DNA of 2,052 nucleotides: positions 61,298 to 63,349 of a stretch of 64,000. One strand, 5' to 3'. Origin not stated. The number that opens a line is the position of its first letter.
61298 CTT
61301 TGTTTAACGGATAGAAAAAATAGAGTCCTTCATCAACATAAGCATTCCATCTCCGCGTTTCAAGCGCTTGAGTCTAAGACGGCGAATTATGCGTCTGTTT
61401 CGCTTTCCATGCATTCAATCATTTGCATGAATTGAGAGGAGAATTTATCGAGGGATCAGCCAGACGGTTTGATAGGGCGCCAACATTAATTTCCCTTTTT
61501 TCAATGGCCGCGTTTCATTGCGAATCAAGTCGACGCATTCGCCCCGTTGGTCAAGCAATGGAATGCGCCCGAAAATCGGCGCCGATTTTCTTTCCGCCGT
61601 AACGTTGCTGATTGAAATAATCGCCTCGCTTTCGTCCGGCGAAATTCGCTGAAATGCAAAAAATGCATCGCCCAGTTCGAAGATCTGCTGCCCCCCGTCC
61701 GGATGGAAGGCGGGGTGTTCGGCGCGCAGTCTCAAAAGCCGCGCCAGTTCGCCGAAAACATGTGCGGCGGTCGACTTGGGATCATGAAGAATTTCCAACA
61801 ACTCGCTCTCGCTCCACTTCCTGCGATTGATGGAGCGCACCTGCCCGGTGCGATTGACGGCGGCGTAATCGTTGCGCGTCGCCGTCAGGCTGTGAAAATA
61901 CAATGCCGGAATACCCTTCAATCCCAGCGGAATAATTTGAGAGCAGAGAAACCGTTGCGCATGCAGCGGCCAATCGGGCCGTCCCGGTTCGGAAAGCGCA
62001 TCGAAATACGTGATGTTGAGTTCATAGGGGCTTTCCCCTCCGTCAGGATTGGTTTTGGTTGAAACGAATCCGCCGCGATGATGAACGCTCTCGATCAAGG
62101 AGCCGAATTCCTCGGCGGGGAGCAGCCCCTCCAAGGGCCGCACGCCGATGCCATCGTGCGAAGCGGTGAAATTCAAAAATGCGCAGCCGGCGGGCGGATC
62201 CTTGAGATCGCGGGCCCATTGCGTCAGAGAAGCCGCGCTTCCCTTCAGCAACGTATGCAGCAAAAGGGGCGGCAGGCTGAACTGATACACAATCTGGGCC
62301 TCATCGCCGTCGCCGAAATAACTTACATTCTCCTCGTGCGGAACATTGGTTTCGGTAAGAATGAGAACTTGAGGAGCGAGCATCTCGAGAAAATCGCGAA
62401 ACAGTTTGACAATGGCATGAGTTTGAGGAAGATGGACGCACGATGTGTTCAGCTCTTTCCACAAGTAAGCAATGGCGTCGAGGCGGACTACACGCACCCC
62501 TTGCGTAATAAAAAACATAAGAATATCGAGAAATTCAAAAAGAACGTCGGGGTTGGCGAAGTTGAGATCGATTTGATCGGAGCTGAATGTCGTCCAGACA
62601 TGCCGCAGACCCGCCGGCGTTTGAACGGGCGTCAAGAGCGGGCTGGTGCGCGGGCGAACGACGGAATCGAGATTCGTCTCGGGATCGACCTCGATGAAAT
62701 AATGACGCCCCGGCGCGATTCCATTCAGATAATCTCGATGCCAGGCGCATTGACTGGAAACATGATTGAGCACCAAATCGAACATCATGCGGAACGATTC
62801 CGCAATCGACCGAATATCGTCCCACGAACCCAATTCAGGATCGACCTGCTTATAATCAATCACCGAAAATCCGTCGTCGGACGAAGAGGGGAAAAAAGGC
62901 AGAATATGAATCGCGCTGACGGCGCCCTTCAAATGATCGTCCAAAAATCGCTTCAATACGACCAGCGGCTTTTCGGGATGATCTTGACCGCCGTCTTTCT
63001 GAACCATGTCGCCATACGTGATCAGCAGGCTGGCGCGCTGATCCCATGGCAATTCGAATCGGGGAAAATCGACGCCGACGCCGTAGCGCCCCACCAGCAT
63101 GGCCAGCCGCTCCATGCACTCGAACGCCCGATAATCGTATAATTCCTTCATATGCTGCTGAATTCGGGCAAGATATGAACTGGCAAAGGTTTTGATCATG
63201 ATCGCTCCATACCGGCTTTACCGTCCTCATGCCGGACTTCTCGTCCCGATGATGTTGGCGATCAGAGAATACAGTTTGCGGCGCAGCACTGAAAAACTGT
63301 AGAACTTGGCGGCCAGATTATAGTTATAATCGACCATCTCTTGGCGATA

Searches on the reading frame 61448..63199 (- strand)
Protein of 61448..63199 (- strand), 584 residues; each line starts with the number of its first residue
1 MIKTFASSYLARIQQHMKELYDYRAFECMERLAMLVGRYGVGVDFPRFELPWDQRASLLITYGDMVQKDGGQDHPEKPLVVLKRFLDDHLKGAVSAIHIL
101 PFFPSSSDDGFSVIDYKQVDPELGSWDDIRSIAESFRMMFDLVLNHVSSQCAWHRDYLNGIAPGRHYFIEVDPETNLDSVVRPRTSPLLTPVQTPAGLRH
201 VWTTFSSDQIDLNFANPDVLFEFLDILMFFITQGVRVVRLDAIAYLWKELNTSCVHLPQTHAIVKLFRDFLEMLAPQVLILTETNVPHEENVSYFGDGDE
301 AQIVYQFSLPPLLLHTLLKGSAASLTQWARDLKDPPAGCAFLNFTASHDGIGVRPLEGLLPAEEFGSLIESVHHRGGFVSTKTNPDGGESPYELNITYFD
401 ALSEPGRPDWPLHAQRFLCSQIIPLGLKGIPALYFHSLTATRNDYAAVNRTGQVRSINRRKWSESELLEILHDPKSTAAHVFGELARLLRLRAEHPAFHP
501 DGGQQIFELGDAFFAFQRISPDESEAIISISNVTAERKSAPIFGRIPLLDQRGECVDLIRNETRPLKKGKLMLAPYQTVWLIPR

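Call 6: search_protein_families(library=pfam, proteins=[window:61448-63199:-], max_evalue=0.01)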
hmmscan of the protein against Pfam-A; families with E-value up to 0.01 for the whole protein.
window:61448-63199:- (584 aa): 1 family
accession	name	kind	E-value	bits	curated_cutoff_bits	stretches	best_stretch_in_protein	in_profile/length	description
PF00128.31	Alpha-amylase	-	1.1e-22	81.4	22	1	94-310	33-269/446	Alpha amylase, catalytic domain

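Call 25: list_cluster_members(proteins=[window:61448-63199:-, window:59663-61288:-, window:52219-54963:-, window:55262-59641:+, window:55286-59641:+, window:36155-39370:+])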
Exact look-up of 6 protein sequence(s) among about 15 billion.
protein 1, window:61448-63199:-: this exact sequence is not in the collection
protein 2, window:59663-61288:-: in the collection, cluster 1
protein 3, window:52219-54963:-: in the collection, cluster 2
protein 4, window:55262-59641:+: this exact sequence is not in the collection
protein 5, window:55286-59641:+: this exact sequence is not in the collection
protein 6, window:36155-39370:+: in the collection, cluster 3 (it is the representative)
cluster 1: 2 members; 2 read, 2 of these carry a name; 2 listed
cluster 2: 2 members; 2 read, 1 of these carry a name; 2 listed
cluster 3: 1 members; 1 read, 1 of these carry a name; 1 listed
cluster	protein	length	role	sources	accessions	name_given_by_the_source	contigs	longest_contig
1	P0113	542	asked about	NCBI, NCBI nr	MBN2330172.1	MAG: hypothetical protein JXR73_23740 [Candidatus Omnitrophica bacterium] | hypothetical protein [Candidatus Omnitrophota bacterium]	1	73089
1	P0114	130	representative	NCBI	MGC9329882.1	MAG: hypothetical protein ACP5I1_19765, partial [Candidatus Hinthialibacter sp.]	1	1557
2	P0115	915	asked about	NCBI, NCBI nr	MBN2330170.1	MAG: LamG domain-containing protein [Candidatus Omnitrophica bacterium] | LamG domain-containing protein [Candidatus Omnitrophota bacterium]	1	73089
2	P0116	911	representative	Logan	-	-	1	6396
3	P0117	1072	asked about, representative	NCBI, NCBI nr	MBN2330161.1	MAG: hypothetical protein JXR73_23685 [Candidatus Omnitrophica bacterium] | hypothetical protein [Candidatus Omnitrophota bacterium]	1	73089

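Call 27: find_encoding_contigs(protein=P0116, flank=10000)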
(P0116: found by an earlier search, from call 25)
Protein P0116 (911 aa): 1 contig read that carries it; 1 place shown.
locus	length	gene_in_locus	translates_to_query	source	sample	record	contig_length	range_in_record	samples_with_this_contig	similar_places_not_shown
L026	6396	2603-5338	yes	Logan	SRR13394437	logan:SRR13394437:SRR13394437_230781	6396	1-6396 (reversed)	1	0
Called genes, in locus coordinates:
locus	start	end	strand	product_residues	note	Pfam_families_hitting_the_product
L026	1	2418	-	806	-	?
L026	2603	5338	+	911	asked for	PF13385:Laminin_G_3, PF02210:Laminin_G_2 (faint), PF13385:Laminin_G_3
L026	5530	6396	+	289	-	?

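Call 79: find_encoding_contigs(protein=P0114, flank=10000)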
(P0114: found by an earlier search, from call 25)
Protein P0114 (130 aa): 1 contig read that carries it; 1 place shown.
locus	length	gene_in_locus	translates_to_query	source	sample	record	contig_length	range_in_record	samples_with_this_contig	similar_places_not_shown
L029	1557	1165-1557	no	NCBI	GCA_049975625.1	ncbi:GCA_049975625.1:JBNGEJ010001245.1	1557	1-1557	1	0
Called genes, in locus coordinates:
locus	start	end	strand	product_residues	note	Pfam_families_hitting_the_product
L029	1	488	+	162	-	?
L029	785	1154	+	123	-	PF28584:GH_cat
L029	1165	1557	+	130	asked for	PF28584:GH_cat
